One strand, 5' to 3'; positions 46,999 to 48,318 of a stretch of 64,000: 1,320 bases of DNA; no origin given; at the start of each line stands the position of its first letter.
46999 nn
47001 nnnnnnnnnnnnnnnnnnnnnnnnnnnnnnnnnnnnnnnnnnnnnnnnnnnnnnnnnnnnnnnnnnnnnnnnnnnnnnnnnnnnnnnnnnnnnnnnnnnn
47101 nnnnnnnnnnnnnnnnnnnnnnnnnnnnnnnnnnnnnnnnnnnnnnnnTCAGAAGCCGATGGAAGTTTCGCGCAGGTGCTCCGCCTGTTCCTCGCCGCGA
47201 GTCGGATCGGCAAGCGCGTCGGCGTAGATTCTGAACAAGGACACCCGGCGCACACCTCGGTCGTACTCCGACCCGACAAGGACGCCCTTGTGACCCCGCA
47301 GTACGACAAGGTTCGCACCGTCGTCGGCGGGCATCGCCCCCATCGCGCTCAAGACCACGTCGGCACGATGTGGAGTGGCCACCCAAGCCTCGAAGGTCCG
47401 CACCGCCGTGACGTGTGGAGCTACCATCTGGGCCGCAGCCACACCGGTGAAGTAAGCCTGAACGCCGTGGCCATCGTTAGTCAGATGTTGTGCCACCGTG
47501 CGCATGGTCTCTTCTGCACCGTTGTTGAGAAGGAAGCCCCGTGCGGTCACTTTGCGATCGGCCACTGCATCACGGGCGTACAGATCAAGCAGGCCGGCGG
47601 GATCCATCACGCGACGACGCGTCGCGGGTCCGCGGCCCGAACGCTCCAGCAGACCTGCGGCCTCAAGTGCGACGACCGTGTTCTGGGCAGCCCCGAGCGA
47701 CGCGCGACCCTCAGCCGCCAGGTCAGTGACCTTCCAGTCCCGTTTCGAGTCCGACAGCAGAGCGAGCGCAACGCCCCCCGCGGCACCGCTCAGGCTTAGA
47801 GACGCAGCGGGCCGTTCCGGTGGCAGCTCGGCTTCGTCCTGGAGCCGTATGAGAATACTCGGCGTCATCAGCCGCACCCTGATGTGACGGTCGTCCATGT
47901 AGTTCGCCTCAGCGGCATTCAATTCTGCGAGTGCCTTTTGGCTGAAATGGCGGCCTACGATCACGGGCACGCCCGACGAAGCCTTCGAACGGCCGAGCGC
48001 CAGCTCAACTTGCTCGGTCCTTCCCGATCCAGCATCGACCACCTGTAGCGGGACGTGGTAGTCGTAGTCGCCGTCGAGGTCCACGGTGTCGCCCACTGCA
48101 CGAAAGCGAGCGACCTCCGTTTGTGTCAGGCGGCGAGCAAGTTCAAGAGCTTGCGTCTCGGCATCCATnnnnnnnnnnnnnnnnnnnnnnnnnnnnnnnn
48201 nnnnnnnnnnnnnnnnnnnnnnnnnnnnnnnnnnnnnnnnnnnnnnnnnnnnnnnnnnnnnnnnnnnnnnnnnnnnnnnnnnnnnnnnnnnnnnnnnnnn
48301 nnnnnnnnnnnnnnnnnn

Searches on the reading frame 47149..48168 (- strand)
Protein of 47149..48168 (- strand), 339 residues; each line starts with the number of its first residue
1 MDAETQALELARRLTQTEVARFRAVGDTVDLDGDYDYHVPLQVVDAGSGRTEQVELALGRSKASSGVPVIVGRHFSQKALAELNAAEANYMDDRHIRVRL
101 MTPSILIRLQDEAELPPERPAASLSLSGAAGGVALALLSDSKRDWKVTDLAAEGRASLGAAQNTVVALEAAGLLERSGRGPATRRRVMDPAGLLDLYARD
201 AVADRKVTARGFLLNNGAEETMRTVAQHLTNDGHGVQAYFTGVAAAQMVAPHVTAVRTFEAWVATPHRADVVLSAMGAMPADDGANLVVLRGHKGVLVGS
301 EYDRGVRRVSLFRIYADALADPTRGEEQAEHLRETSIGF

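Call 3: search_protein_families(library=pfam, proteins=[window:47149-48168:-], max_evalue=1)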
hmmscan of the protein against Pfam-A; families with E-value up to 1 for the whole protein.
window:47149-48168:- (339 aa): 1 family
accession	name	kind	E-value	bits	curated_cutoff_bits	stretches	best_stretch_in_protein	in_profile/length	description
PF12802.13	MarR_2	-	0.056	14.1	27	1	138-185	14-60/61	MarR family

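Call 4: search_protein_families(library=padloc, proteins=[window:47149-48168:-], max_evalue=1)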
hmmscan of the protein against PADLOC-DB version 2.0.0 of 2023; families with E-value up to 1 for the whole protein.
window:47149-48168:- (339 aa): 0 families

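Call 5: search_protein_families(library=ncbifam, proteins=[window:47149-48168:-], max_evalue=1)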
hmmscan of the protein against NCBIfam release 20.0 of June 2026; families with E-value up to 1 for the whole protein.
window:47149-48168:- (339 aa): 0 families

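Call 14: find_homologous_proteins(query=window:47149-48168:-)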
Query window:47149-48168:- (339 aa): 63 proteins with E <= 0.001 among 8000 candidates.
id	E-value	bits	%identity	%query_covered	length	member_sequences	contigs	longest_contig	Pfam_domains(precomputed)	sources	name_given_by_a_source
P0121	2.2e-197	673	93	100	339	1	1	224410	-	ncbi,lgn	-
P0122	3.3e-196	669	92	100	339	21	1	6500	-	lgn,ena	-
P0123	3.5e-190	649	90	100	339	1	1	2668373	-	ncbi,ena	-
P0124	1.6e-163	562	78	100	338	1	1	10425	-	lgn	-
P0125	1.8e-152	525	75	100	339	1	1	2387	-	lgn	-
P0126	2.0e-150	519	73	100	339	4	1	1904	-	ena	-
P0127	2.4e-149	515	74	100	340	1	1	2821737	-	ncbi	ncbi:MAG: hypothetical protein AB2L09_10250 [Coriobacteriia bacterium]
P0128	2.2e-148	512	73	100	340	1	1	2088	-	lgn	-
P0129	3.2e-147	508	73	100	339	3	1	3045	-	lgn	-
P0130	2.6e-146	505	73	100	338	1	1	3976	-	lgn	-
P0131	2.7e-145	502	71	100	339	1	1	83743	-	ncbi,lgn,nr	ncbi:MAG: hypothetical protein U1E26_08550 [Coriobacteriia bacterium]|nr:hypothetical protein [Corio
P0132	2.3e-144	499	71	100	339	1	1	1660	-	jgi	jgi:hypothetical protein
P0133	1.1e-143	496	71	100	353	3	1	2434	-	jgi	jgi:hypothetical protein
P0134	1.3e-143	496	71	100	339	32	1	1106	-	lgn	-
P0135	4.7e-143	494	71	100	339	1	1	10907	-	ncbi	-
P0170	6.5e-121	422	63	100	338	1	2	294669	-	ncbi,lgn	-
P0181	6.4e-63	231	44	94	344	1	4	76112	-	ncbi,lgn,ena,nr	ncbi:MAG: hypothetical protein Q8S43_10580 [Actinomycetota bacterium]|nr:MAG: hypothetical protein F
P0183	5.6e-4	38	28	47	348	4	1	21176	PF09952.15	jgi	-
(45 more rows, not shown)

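Call 32: find_encoding_contigs(protein=P0121, flank=8000, max_places=3)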
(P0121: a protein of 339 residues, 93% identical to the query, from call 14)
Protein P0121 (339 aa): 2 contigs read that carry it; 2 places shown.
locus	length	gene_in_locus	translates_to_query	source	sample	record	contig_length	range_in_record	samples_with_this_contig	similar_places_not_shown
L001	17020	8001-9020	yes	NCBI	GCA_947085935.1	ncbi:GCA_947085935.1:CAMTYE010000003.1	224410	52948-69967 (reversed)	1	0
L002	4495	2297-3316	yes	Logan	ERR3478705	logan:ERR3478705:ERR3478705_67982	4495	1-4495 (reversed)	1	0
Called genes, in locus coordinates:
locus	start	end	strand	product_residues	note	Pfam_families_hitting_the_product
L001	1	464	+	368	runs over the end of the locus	PF00696:AA_kinase, PF01472:PUA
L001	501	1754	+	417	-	PF00171:Aldedh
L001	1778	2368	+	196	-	PF01467:CTP_transf_like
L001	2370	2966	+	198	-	PF01966:HD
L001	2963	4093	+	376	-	PF13399:LytR_C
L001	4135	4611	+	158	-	PF02410:RsfS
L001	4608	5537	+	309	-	PF00892:EamA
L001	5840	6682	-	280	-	-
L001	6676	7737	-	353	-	PF09952:AbiEi_2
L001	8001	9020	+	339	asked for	-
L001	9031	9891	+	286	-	PF08843:AbiEii (faint)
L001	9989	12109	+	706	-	PF07669:Eco57I (weak), PF18135:Type_ISP_C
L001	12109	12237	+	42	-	-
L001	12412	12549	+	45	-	PF07295:DUF1451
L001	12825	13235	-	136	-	PF02254:TrkA_N, PF13241:NAD_binding_7 (weak)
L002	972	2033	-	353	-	PF09952:AbiEi_2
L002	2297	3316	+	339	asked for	-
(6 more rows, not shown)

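Call 33: find_encoding_contigs(protein=P0123, flank=8000, max_places=3)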
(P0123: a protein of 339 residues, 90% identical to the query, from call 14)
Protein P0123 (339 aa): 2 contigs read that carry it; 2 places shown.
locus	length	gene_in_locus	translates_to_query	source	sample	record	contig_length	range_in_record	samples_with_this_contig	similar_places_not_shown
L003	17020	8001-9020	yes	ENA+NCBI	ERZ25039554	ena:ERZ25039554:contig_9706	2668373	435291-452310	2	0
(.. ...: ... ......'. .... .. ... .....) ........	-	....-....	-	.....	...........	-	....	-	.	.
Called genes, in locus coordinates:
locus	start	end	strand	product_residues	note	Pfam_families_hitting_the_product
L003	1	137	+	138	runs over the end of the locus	PF02410:RsfS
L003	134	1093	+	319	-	PF00892:EamA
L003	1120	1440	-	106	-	PF12840:HTH_20 (faint), PF01022:HTH_5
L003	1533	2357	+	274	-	PF01135:PCMT, PF01209:Ubie_methyltran, PF06325:PrmA, PF13489:Methyltransf_23, PF13847:Methyltransf_31, PF08241:Methyltransf_11, PF08242:Methyltransf_12, PF13649:Methyltransf_25, +3 more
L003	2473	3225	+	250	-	PF00106:adh_short, PF08659:KR, PF13561:adh_short_C2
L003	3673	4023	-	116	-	PF01934:HepT-like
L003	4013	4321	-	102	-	PF01909:NTP_transf_2, PF18765:Polbeta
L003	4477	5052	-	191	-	-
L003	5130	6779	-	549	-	PF14659:Phage_int_SAM_3, PF00589:Phage_integrase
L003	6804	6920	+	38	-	-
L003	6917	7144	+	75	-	-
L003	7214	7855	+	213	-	PF13730:HTH_36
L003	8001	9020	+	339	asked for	-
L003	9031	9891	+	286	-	PF08843:AbiEii (weak)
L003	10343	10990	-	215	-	-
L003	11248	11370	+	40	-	-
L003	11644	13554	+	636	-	PF07669:Eco57I (weak), PF18135:Type_ISP_C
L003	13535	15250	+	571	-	PF03235:GmrSD_N, PF07510:GmrSD_C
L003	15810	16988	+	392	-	PF00515:TPR_1 (faint), PF13181:TPR_8 (faint), PF13424:TPR_12, PF17874:TPR_MalT, PF24885:TPR_NPHP3 (weak), PF07719:TPR_2 (faint), PF13374:TPR_10 (weak), PF13424:TPR_12, +2 more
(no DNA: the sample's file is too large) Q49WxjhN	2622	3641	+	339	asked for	-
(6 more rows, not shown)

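Call 34: find_encoding_contigs(protein=P0127, flank=6000, max_places=2)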
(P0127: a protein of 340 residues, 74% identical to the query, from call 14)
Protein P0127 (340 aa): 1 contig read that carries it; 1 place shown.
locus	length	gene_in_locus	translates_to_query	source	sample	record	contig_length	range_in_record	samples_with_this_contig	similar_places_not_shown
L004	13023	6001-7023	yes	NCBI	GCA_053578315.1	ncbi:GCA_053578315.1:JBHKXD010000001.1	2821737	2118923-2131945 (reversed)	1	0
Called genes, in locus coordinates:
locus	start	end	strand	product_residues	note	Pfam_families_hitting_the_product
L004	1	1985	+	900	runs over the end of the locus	PF00384:Molybdopterin, PF01568:Molydop_binding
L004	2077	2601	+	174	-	PF13247:Fer4_11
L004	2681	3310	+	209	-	PF02613:Nitrate_red_del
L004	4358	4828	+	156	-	PF01381:HTH_3 (faint)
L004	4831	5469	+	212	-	PF04199:Cyclase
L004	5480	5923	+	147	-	-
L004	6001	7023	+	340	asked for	-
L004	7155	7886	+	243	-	-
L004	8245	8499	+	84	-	-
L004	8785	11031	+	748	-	PF04879:Molybdop_Fe4S4, PF00384:Molybdopterin, PF01568:Molydop_binding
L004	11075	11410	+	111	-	-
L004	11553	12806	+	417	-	PF00083:Sugar_tr, PF07690:MFS_1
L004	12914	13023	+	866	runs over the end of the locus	PF21423:AhtL-like_1st, PF00384:Molybdopterin, PF01568:Molydop_binding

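Call 35: find_encoding_contigs(protein=P0170, flank=6000, max_places=2)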
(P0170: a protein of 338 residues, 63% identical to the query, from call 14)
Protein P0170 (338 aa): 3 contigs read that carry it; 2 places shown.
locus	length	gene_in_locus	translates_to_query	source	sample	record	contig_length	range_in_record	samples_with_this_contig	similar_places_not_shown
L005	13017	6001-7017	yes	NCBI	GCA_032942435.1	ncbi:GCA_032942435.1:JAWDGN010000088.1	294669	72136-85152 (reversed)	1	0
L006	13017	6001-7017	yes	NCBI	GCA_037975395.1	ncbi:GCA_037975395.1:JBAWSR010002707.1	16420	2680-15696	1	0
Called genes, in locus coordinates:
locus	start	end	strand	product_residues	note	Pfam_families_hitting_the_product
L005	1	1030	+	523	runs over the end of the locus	PF12161:HsdM_N, PF02384:N6_Mtase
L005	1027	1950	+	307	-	PF14338:Mrr_N, PF04471:Mrr_cat, PF22722:NA-iREase1, PF13156:Mrr_cat_2 (weak)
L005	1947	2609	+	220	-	-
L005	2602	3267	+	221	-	PF01420:Methylase_S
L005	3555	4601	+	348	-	PF18144:SMODS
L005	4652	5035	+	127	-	PF26395:E2-CBASS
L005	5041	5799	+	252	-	PF20247:DUF6602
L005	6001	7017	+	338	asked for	-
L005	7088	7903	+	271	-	PF08843:AbiEii (faint)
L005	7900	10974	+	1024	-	PF04313:HSDR_N, PF00270:DEAD, PF04851:ResIII, PF18766:SWI2_SNF2, PF22679:T1R_D3-like, PF12008:EcoR124_C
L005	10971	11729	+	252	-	-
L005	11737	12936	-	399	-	PF00155:Aminotran_1_2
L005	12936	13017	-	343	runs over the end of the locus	PF08240:ADH_N, PF16912:Glu_dehyd_C, PF00107:ADH_zinc_N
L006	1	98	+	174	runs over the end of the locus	PF12161:HsdM_N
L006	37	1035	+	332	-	PF02384:N6_Mtase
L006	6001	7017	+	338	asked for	-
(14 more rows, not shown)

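Call 36: find_encoding_contigs(protein=P0181, flank=6000, max_places=2)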
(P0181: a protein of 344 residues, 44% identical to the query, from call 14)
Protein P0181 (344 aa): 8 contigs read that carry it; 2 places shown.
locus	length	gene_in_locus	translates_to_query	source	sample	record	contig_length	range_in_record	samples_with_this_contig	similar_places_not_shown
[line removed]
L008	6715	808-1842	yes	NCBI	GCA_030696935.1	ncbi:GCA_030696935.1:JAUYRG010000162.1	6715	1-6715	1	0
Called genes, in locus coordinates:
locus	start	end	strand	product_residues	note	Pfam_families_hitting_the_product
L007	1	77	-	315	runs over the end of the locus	PF01073:3Beta_HSD, PF01370:Epimerase, PF02719:Polysacc_synt_2, PF04321:RmlD_sub_bind, PF05368:NmrA, PF07993:NAD_binding_4 (weak), PF13460:NAD_binding_10, PF16363:GDP_Man_Dehyd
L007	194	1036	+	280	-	PF04321:RmlD_sub_bind, PF01370:Epimerase, PF16363:GDP_Man_Dehyd (weak)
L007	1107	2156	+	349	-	PF01370:Epimerase, PF04321:RmlD_sub_bind (weak), PF16363:GDP_Man_Dehyd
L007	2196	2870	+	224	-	PF13338:AbiEi_4 (weak)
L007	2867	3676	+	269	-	PF08843:AbiEii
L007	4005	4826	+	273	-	PF13338:AbiEi_4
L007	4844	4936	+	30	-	-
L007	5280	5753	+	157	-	PF15731:MqsA_antitoxin, PF01381:HTH_3 (weak)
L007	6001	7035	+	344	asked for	-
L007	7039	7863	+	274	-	-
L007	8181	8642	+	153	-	PF15731:MqsA_antitoxin, PF13560:HTH_31 (weak)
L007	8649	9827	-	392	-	PF02661:Fic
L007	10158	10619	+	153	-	PF15731:MqsA_antitoxin, PF13560:HTH_31 (weak), PF01381:HTH_3 (weak)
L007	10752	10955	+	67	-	-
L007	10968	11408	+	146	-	-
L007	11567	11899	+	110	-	PF15723:MqsR_toxin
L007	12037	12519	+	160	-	-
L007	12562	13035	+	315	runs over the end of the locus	PF01073:3Beta_HSD, PF01370:Epimerase, PF02719:Polysacc_synt_2, PF04321:RmlD_sub_bind, PF05368:NmrA, PF13460:NAD_binding_10, PF16363:GDP_Man_Dehyd, PF07993:NAD_binding_4 (weak)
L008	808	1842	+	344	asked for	-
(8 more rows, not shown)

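Call 47: predict_structure(alignment_id=A2)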
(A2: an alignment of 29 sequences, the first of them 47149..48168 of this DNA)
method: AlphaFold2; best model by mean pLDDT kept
length: 339 residues; sequences in the alignment: 29
mean_pLDDT: 87.6   pTM: 0.63
mean pLDDT of the five models: 87.6, 87.5, 87.3, 86.8, 85.9
residues with pLDDT >= 90: 206; 70-90: 108; 50-70: 14; < 50: 11
segments of 3 or more residues with pLDDT < 50: 111-121
pLDDT, mean of each block of 10 residues (from residue 1): 84 82 88 73 89 90 85 85 89 85 67 39 79 97 96 95 93 92 94 96 92 93 94 88 93 86 90 94 92 91 94 95 88 93
secondary structure, 60 per line:
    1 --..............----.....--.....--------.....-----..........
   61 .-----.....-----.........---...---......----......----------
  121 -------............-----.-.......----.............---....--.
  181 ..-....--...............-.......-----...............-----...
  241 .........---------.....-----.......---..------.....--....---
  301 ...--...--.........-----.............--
elements in order: H3-16 E21-25 E28-32 E41-45 H51-61 E67-71 H77-85 E89-91 E95-100 E105-110 H128-139 H147-153 H158-170 E174-177 E184-187 H190-204 E206-212 H218-232 E238-241 H242-249 E259-263 H269-275 E287-291 H294-297 E301-303 E306-308 H311-319 H325-337

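Call 52: fold_search(model_id=the predicted structure, library=pdb)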
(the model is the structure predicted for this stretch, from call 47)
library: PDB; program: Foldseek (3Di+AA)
matches with E <= 10: 1364; with E <= 0.001: 0
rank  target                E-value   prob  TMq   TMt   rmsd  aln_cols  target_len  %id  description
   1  6uvu_A                1.8e-02  1.00  0.19  0.51   8.1        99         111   23  Crystal structure of the AntR antimony-specific transcriptional repressor (released 2020-11-04)
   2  3lmm_B                2.2e-02  1.00  0.17  0.10   7.3        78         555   26  Crystal Structure of the DIP2311 protein from Corynebacterium diphtheriae, Northeast Structural Genomics Consortium Ta (released 2010-02-16)
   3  2rdp                  2.6e-02  1.00  0.16  0.37   4.8        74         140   22  The structure of a MarR family protein from Bacillus stearothermophilus (released 2007-11-13)
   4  3tgn_B                2.6e-02  1.00  0.18  0.37   6.2        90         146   14  Crystal Structure of the zinc-dependent MarR Family Transcriptional Regulator AdcR in the Zn(II)-bound State (released 2011-11-30)
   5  5yi3_B                2.8e-02  0.99  0.18  0.39   6.1        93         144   12  Structure of Lactococcus lactis ZitR, C30S mutant in complex with DNA (released 2017-12-06)
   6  3lmm_D                2.9e-02  1.00  0.17  0.10   7.4        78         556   26  Crystal Structure of the DIP2311 protein from Corynebacterium diphtheriae, Northeast Structural Genomics Consortium Ta (released 2010-02-16)
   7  6j05_B                3.3e-02  1.00  0.18  0.59   3.3        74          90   18  Structures of two ArsR As(III)-responsive repressors: implications for the mechanism of derepression (released 2019-07-03)
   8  6uvu_B                4.4e-02  0.99  0.19  0.50   8.2       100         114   22  Crystal structure of the AntR antimony-specific transcriptional repressor (released 2020-11-04)
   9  6hsm_G                4.7e-02  0.98  0.16  0.32   5.5        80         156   22  Structure of partially reduced RsrR in space group P2(1)2(1)2(1) (released 2019-01-30)
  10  5trd_A                5.0e-02  0.89  0.18  0.25  13.7       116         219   16  Structure of RbkR (Riboflavin Kinase) from Thermoplasma acidophilum determined in complex with CTP and its cognate DNA (released 2016-11-23)
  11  4a6d                  5.3e-02  0.98  0.17  0.17  11.0       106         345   14  Crystal structure of human N-acetylserotonin methyltransferase (ASMT) in complex with SAM (released 2012-11-07)
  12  2oqg_A                5.6e-02  1.00  0.15  0.43   5.8        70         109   26  ArsR-like Transcriptional Regulator from Rhodococcus sp. RHA1 (released 2007-03-06)
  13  1u2w_B                5.9e-02  1.00  0.16  0.45   2.3        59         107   17  Crystal Structure of the Staphylococcus aureus pI258 CadC (released 2005-07-12)
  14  3r0a_A                5.9e-02  1.00  0.17  0.45   3.1        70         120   14  Possible transcriptional regulator from Methanosarcina mazei Go1 (gi 21227196) (released 2011-03-23)
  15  6o8k                  6.2e-02  1.00  0.18  0.57   3.2        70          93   16  Crystal Structure of apo and reduced Sulfide-responsive transcriptional repressor (SqrR) from Rhodobacter capsulatus. (released 2020-04-01)
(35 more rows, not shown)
